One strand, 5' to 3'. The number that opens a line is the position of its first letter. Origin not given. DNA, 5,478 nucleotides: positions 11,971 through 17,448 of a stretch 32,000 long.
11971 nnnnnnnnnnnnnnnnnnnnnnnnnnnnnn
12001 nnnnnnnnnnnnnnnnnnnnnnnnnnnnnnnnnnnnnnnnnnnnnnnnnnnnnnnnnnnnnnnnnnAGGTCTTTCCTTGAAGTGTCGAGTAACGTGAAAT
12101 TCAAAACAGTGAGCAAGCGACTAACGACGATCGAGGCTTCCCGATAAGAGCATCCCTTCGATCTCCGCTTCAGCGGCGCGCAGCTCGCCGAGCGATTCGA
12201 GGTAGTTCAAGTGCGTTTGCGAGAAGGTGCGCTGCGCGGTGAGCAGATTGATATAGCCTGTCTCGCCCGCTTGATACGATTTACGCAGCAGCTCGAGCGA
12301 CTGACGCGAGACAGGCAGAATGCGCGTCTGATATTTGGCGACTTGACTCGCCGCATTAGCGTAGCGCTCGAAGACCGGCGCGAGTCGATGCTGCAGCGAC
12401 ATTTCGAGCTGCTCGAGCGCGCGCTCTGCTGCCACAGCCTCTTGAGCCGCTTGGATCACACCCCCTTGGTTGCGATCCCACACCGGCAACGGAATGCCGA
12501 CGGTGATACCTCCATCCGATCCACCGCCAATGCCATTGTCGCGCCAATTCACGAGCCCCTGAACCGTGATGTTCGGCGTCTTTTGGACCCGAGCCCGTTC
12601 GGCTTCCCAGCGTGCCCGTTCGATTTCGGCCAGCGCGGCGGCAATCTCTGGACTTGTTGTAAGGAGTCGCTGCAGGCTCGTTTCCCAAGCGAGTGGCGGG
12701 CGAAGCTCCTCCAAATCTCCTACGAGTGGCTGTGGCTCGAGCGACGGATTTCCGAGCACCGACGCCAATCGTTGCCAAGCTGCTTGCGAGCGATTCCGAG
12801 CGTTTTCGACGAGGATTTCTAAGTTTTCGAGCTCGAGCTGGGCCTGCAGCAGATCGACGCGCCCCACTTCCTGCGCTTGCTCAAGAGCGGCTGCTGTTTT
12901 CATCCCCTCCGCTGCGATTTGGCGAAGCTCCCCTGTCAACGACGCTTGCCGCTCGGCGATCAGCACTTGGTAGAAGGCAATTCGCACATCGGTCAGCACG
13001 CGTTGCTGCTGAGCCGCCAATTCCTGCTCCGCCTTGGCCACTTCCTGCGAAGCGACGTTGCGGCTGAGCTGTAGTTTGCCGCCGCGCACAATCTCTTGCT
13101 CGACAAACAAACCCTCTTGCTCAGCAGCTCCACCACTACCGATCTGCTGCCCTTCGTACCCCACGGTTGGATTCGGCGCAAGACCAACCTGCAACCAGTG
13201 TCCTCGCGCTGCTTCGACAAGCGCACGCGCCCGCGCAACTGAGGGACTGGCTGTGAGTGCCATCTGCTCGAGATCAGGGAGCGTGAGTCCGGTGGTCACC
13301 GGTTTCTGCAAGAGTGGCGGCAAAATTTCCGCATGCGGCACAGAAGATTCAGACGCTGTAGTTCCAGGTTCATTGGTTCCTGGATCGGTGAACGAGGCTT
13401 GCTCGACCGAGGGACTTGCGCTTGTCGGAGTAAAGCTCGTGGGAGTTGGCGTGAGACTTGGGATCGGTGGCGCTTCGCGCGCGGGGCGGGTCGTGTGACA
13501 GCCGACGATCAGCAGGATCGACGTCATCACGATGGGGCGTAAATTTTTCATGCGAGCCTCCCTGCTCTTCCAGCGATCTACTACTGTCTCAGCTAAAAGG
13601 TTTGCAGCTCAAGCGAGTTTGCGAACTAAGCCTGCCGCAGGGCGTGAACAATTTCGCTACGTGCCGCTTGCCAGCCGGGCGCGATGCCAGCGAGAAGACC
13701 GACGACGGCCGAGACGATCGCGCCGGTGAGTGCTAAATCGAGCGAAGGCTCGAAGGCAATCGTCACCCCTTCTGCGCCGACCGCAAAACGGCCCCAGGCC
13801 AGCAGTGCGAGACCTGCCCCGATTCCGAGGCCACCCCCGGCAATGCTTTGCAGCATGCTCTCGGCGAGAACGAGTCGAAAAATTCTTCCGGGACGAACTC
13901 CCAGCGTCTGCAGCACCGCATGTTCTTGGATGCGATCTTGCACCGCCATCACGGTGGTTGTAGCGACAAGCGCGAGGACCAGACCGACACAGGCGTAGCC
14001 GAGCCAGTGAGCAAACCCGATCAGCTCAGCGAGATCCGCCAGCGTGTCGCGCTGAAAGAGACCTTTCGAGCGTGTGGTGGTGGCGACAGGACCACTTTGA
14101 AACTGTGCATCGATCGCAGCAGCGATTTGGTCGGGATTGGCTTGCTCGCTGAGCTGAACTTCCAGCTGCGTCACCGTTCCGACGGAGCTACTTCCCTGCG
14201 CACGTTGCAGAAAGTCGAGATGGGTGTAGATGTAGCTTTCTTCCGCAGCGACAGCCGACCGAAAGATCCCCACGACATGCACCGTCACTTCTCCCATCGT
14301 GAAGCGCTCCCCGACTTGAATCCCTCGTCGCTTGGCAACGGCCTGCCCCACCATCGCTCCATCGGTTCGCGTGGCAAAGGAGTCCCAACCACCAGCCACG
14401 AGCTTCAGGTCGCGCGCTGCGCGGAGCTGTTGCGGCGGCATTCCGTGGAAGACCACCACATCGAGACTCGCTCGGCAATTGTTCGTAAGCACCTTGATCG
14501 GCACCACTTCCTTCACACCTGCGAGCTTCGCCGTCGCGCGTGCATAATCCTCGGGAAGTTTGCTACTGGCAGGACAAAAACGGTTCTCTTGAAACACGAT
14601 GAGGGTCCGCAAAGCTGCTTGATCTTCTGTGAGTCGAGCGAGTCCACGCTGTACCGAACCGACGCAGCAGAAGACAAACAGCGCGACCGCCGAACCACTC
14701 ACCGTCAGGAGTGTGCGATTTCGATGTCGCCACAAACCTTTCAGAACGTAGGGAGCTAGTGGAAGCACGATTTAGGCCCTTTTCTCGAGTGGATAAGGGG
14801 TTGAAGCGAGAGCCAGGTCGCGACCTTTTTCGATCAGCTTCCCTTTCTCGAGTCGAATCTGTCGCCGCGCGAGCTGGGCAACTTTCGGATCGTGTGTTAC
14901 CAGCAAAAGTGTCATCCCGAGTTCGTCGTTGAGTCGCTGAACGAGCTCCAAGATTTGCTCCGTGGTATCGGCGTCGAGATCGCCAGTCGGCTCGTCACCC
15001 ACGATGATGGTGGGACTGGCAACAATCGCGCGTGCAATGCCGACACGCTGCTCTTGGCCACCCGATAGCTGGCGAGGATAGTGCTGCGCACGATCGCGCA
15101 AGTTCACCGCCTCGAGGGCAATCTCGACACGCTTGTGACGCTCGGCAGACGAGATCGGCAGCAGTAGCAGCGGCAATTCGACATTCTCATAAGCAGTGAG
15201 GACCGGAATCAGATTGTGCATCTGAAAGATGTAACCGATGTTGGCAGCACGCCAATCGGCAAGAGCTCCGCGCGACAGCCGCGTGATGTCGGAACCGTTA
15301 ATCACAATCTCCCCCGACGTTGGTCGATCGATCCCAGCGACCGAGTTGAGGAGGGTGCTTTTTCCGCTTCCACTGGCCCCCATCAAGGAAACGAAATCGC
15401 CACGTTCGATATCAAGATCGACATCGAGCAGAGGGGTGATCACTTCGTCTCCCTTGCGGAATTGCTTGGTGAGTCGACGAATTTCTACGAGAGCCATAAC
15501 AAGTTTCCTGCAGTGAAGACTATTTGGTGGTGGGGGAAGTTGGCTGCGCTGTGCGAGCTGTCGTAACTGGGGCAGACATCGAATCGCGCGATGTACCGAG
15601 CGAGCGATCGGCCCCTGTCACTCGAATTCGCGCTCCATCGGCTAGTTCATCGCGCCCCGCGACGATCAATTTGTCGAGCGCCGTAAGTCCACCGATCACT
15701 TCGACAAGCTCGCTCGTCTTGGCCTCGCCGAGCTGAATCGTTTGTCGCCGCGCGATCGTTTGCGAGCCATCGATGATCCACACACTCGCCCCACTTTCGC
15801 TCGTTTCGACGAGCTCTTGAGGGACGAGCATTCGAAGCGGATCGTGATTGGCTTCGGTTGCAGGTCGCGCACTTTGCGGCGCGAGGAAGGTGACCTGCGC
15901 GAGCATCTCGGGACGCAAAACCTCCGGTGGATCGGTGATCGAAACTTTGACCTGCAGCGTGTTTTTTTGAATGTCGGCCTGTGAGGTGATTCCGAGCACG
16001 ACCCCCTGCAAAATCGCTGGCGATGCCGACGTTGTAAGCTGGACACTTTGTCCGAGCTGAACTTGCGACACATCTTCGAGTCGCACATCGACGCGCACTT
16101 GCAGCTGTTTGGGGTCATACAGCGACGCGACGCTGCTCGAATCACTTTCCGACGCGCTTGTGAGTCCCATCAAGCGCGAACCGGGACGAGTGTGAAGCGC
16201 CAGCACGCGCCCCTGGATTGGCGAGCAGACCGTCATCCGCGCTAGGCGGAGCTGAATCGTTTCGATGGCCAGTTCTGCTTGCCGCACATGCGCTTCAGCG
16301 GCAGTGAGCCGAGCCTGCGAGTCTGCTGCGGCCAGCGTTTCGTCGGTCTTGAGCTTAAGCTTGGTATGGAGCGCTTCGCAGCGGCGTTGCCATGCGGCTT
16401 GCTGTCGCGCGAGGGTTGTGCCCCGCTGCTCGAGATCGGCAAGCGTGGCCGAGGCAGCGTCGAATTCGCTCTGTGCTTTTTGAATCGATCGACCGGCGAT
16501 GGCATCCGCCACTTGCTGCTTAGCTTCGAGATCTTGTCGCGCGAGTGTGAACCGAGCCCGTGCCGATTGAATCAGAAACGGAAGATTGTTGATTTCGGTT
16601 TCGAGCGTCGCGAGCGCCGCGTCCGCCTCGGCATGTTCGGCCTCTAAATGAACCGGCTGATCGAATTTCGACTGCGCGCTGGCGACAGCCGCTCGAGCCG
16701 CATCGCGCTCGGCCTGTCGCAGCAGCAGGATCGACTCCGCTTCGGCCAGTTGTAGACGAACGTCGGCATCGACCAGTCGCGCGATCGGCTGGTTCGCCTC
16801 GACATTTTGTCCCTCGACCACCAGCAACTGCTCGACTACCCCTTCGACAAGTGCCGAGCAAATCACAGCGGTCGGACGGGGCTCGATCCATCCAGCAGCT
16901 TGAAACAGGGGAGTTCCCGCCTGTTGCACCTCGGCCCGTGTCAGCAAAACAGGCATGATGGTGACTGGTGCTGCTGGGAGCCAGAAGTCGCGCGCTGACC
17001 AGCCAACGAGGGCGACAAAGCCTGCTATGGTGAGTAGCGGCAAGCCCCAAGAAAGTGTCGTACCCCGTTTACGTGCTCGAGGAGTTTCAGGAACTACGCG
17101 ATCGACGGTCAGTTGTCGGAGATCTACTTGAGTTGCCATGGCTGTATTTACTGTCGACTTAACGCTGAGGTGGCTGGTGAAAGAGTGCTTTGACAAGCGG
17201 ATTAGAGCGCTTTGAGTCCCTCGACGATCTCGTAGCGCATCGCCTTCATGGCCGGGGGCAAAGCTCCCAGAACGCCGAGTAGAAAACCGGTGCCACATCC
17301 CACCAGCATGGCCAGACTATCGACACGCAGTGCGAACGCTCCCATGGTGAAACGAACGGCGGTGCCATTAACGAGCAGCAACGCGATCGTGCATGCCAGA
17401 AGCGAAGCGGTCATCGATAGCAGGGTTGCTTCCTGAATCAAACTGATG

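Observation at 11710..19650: Lol-like split ABC tripartite pump with its own TolC, bracketed by three exported Cys-motif proteins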

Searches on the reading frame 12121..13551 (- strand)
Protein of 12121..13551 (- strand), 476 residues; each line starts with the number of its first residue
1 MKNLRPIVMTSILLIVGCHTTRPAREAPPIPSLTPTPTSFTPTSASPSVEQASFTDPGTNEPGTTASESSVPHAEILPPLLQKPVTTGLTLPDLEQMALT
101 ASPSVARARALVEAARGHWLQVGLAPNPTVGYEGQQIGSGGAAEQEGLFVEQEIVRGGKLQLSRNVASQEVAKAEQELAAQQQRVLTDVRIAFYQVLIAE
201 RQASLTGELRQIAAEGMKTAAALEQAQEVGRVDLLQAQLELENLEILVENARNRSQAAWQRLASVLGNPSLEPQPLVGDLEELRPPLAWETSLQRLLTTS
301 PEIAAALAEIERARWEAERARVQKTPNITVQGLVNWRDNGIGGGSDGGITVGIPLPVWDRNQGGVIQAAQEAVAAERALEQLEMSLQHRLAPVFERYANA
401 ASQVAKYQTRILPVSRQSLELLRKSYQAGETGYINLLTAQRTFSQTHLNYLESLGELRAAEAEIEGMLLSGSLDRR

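Call 3: search_protein_families(library=pfam, proteins=[window:12121-13551:-], max_evalue=0.01)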
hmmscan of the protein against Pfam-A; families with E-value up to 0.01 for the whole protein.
window:12121-13551:- (476 aa): 1 family
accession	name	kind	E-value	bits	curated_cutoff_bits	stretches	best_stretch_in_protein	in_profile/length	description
PF02321.23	OEP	-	6.3e-36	124.4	22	2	290-465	2-183/187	Outer membrane efflux protein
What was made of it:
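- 12121..13551 (-): Outer-membrane factor: a TolC-like channel of 476 aa that is lipidated (lipobox IVGC). PF02321 OEP scores 6.3e-36 over two stretches (call 3).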

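Call 5: search_protein_families(library=ncbifam, proteins=[window:12121-13551:-], max_evalue=0.01)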
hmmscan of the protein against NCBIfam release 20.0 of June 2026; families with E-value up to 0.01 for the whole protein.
window:12121-13551:- (476 aa): 4 families
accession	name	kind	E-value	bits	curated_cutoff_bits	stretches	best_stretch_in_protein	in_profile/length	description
NF045679.1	DiMtlExpIhpA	equivalog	1.7e-19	69.8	650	1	78-468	20-412/424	divalent metal ion exporter subunit IhpA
TIGR01844.1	type_I_sec_TolC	subfamily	3.2e-19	69.2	225.15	1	109-452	30-381/414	TolC family outer membrane protein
TIGR01845.1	outer_NodT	subfamily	9e-09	34.7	210.05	1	92-453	60-442/460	efflux transporter outer membrane subunit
NF052390.1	efflux_OMP_AbuO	equivalog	1.8e-05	23.6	700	1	136-207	300-369/447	multidrug efflux outer membrane protein AbuO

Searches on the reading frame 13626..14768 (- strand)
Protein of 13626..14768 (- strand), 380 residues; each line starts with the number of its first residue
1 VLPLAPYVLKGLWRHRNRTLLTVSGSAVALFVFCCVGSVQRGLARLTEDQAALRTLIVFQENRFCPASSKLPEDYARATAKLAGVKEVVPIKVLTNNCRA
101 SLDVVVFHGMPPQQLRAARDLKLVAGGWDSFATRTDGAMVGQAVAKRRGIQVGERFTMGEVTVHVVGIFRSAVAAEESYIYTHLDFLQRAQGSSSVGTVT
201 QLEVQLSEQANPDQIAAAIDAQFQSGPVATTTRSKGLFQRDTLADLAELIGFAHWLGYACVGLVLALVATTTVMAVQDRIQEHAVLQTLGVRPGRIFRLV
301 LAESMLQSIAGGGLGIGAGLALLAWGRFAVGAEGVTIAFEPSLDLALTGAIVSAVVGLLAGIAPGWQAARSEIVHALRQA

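Call 3: search_protein_families(library=pfam, proteins=[window:13626-14768:-], max_evalue=0.01)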
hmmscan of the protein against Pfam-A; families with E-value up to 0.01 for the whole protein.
window:13626-14768:- (380 aa): 2 families
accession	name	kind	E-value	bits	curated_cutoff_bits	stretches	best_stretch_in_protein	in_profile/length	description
PF12704.14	MacB_PCD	-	1.1e-16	62.1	27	1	19-221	1-206/207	MacB-like periplasmic core domain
PF02687.27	FtsX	-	1e-11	45.4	25.5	1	260-372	7-119/120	FtsX-like permease C-terminal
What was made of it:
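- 13626..14768 (-): Permease 2 (MacB_PCD plus FtsX). PF12704 scores 1.1e-16 and PF02687 1e-11 (call 3).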

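Call 5: search_protein_families(library=ncbifam, proteins=[window:13626-14768:-], max_evalue=0.01)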
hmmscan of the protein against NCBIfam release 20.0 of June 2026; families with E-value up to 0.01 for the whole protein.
window:13626-14768:- (380 aa): 6 families
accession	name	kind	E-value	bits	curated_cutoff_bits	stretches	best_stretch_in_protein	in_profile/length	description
TIGR02212.1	lolCE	equivalog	9.6e-15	54.4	362.45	1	20-379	25-410/411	lipoprotein-releasing ABC transporter permease subunit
TIGR03434.1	ADOP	subfamily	2.4e-14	52.4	622.3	1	152-379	163-401/803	ADOP family duplicated permease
NF008357.0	PRK11146.1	exception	3.1e-07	29.6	439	1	90-320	99-339/414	lipoprotein-releasing ABC transporter permease subunit LolE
TIGR02213.1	lolE_release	exception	1.8e-06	27.1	540.35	1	81-320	87-336/411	lipoprotein-releasing ABC transporter permease subunit LolE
NF007826.0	PRK10535.1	equivalog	0.00031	19.2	966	1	264-378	534-646/648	macrolide ABC transporter ATP-binding protein/permease MacB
NF008076.0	PRK10814.1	exception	0.0013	17.8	473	0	269-378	283-397/399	lipoprotein-releasing ABC transporter permease subunit LolC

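Call 75: search_solved_structures(query=window:13626-14768:-, max_evalue=0.001)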
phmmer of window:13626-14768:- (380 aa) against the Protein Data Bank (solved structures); distinct sequences matched with E-value up to 0.001: 3.
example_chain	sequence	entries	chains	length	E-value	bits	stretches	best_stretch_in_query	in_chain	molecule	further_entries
5xu1_M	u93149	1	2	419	1.5e-05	27.5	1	271-378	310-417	ABC transporter permeae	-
5gko_A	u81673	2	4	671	0.00048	22.5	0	258-378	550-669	Macrolide export ATP-binding/permease protein MacB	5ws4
7arh_C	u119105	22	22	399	0.00059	22.2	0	263-378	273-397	Lipoprotein-releasing ABC transporter permease subunit LolC | Lipo-releasing system transmembrane protein lolC | Lipoprotein-releasing system transmembrane prot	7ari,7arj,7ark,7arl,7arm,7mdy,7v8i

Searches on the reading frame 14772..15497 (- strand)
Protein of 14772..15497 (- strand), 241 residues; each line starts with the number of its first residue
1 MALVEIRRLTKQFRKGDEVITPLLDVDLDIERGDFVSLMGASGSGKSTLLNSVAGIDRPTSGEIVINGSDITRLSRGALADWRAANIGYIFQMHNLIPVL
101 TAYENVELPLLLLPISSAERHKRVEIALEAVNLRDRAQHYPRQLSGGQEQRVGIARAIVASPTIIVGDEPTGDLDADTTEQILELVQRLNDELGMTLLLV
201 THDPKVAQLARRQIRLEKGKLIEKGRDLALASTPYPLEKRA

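Call 3: search_protein_families(library=pfam, proteins=[window:14772-15497:-], max_evalue=0.01)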
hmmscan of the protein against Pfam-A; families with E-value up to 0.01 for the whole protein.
window:14772-15497:- (241 aa): 7 families
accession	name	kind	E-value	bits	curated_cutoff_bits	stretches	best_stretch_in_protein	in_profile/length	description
PF00005.33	ABC_tran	-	1.5e-33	116.8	25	1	25-171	3-136/137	ABC transporter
PF13481.12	AAA_25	-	7.6e-05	22.9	27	0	29-53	29-53/195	AAA domain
PF13555.12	AAA_29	-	0.0003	20.9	27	1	28-53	17-42/61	P-loop containing region of AAA domain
PF13304.12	AAA_21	-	0.00083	19.9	27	0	153-205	247-301/304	AAA domain, putative AbiEii toxin, Type IV TA system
PF13191.12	AAA_16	-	0.0011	19.9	32.6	1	31-76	22-75/167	AAA ATPase domain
PF02463.25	SMC_N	-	0.0011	18.8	40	0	137-218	130-213/220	RecF/RecN/SMC N terminal domain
PF03193.22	RsgA_GTPase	-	0.0014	19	30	1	34-57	107-130/174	RsgA GTPase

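Call 5: search_protein_families(library=ncbifam, proteins=[window:14772-15497:-], max_evalue=0.01)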
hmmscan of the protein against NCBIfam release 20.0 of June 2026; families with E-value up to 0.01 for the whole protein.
window:14772-15497:- (241 aa): 191 families (the best 25 are shown)
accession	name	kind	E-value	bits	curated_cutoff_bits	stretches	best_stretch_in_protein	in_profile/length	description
TIGR02211.1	LolD_lipo_ex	equivalog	1.9e-68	230.3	307.75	1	4-222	2-220/221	lipoprotein-releasing ABC transporter ATP-binding protein LolD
NF007879.0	PRK10584.1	equivalog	5.1e-61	206.3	336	1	3-224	6-227/228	putative ABC transporter ATP-binding protein YbbA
NF008639.0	PRK11629.1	equivalog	5.7e-61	205.9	360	1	3-223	6-226/234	lipoprotein-releasing ABC transporter ATP-binding protein LolD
TIGR02673.1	FtsE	equivalog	1.1e-59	201.7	264.85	1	4-220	2-214/214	cell division ATP-binding protein FtsE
NF007826.0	PRK10535.1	equivalog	3e-59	200.9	966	1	2-224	3-224/648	macrolide ABC transporter ATP-binding protein/permease MacB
TIGR02982.1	heterocyst_DevA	subfamily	8.4e-59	198.8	295.8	1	4-221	2-219/220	ABC exporter ATP-binding subunit, DevA family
NF038007.1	ABC_ATP_DarD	equivalog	1.2e-58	198.2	375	1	22-221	20-218/218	darobactin export ABC transporter ATP-binding protein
NF040933.2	ABC_arch_GlcV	equivalog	1.8e-55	188.3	450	1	4-234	3-233/357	glucose ABC transporter ATP-binding protein GlcV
TIGR02314.1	ABC_MetN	equivalog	4.7e-54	183.7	499.7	1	4-226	2-224/343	methionine ABC transporter ATP-binding protein MetN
TIGR03608.1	L_ocin_972_ABC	subfamily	4.8e-52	176.4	254.85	1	22-216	13-206/206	putative bacteriocin export ABC transporter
TIGR03265.1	PhnT2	equivalog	6.6e-51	173.6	457.7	1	4-225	5-217/353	putative 2-aminoethylphosphonate ABC transporter ATP-binding protein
TIGR00968.1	3a0106s01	subfamily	4.7e-50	170.3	342.75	1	6-225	3-213/237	sulfate ABC transporter ATP-binding protein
TIGR02315.1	ABC_phnC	equivalog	9.7e-49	166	266.1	1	4-225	2-228/243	phosphonate ABC transporter ATP-binding protein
NF007027.0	PRK09493.1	equivalog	6.8e-46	156.6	379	1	3-234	1-227/240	glutamine ABC transporter ATP-binding protein GlnQ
TIGR01187.1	potA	subfamily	1.3e-45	155.9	355.6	1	38-228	1-186/325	polyamine ABC transporter ATP-binding protein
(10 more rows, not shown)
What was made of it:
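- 14772..15497 (-): ABC ATPase of 241 aa, of the LolD/MacB/DevA type. The best NCBIfam hit is LolD at 230 bits, below its 307.75 cut-off (calls 3, 5).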

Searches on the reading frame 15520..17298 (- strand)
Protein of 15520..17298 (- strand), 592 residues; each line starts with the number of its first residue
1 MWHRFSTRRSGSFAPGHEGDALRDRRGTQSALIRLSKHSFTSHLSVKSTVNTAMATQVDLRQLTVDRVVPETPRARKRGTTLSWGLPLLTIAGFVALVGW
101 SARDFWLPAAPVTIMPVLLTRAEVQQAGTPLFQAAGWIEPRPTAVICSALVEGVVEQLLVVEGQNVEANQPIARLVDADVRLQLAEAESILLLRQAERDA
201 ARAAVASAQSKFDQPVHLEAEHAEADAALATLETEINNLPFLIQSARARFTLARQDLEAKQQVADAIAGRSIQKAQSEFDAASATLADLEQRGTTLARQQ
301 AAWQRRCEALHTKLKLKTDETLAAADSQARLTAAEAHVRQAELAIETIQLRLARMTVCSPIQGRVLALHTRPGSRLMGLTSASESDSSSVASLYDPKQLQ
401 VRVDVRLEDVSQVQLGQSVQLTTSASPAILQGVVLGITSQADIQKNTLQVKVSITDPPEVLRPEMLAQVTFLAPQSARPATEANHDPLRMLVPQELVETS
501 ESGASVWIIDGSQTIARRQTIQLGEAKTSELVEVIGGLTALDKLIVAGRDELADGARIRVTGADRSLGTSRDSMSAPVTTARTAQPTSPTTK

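Call 3: search_protein_families(library=pfam, proteins=[window:15520-17298:-], max_evalue=0.01)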
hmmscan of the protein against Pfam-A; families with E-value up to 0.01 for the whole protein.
window:15520-17298:- (592 aa): 4 families
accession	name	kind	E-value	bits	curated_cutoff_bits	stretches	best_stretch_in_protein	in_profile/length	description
PF16576.10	HlyD_D23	-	3e-13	50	30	1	271-467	55-214/214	Barrel-sandwich domain of CusB or HlyD membrane-fusion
PF13437.12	HlyD_3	-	1.5e-12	48.6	22.2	1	357-463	2-105/106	HlyD family secretion protein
PF00364.28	Biotin_lipoyl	-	0.0044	17.3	22.1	0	148-175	46-73/73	Biotin-requiring enzyme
PF13533.13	Biotin_lipoyl_2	-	0.008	16.4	29.8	0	149-175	5-31/32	Biotin-lipoyl like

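Call 5: search_protein_families(library=ncbifam, proteins=[window:15520-17298:-], max_evalue=0.01)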
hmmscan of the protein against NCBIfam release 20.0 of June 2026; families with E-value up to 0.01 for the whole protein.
window:15520-17298:- (592 aa): 11 families
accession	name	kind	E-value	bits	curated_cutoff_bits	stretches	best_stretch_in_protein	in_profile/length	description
TIGR01730.1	RND_mfp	subfamily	1.5e-35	122.7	94.9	2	283-560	67-321/322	efflux RND transporter periplasmic adaptor subunit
TIGR00999.1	8a0102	subfamily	7.1e-16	58.1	319.3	1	247-548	5-266/271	CzcB/NccB family metal efflux transporter periplasmic adaptor subunit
TIGR02971.1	heterocyst_DevB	subfamily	3.1e-15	56.4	129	1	134-446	3-285/327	ABC exporter membrane fusion protein, DevB family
TIGR03794.1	NHLM_micro_HlyD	equivalog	7.3e-10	38.3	156.2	1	150-424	64-319/421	NHLP bacteriocin system secretion protein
NF008589.1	PRK11556.1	equivalog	2e-08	33.6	391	1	291-561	126-388/392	MdtA/MuxA family multidrug efflux RND transporter periplasmic adaptor subunit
TIGR01843.1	type_I_hlyD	subfamily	6.6e-08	31.9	208.65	2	195-434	118-344/422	HlyD family type I secretion periplasmic adaptor subunit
TIGR00998.1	8a0101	subfamily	6.7e-08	31.8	390.8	1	148-438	46-282/334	EmrA/EmrK family multidrug efflux transporter periplasmic adaptor subunit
NF033138.2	RND-peri-MexC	equivalog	5.6e-06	25.7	625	1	482-560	294-371/375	MexC family multidrug efflux RND transporter periplasmic adaptor subunit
NF008606.0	PRK11578.1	equivalog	4.5e-05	22.7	342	1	259-547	97-363/371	macrolide transporter subunit MacA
NF007785.0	PRK10476.1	equivalog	0.00017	20.5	376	1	244-438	96-285/347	multidrug transporter subunit MdtN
NF002939.0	PRK03598.1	equivalog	0.00066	18.9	393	0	232-434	91-277/332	secretion protein HlyD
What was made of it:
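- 15520..17139 (-): Periplasmic adaptor (membrane fusion protein) of 539 aa, with an N-terminal membrane anchor. It hits HlyD_D23, HlyD_3 and TIGR01730 (122.7 bits, above the cut-off) (calls 3, 5).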

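Call 77: search_solved_structures(query=window:15520-17139:-, max_evalue=0.001)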
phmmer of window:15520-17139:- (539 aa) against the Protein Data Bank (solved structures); distinct sequences matched with E-value up to 0.001: 3.
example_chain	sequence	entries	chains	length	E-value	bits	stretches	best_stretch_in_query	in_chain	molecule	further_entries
3lnn_A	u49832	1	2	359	6.5e-07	31.9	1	184-421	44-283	Membrane fusion protein (MFP) heavy metal cation efflux ZneB (CzcB-like)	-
20yy_D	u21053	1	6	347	7.4e-06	28.5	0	377-508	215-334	Multidrug efflux RND transporter periplasmic adaptor subunit MexJ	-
4dk0_A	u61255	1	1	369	8.7e-05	24.9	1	272-370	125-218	Putative MacA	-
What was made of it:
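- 15520..17139 (-): The best solved relative is ZneB, a CzcB-like heavy-metal MFP (E=6.5e-7, call 77).
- Closest known: CusCFBA. Same: The adaptor's best solved relative is ZneB (call 77).
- The adaptor's best solved relative is the heavy-metal MFP ZneB (call 77).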
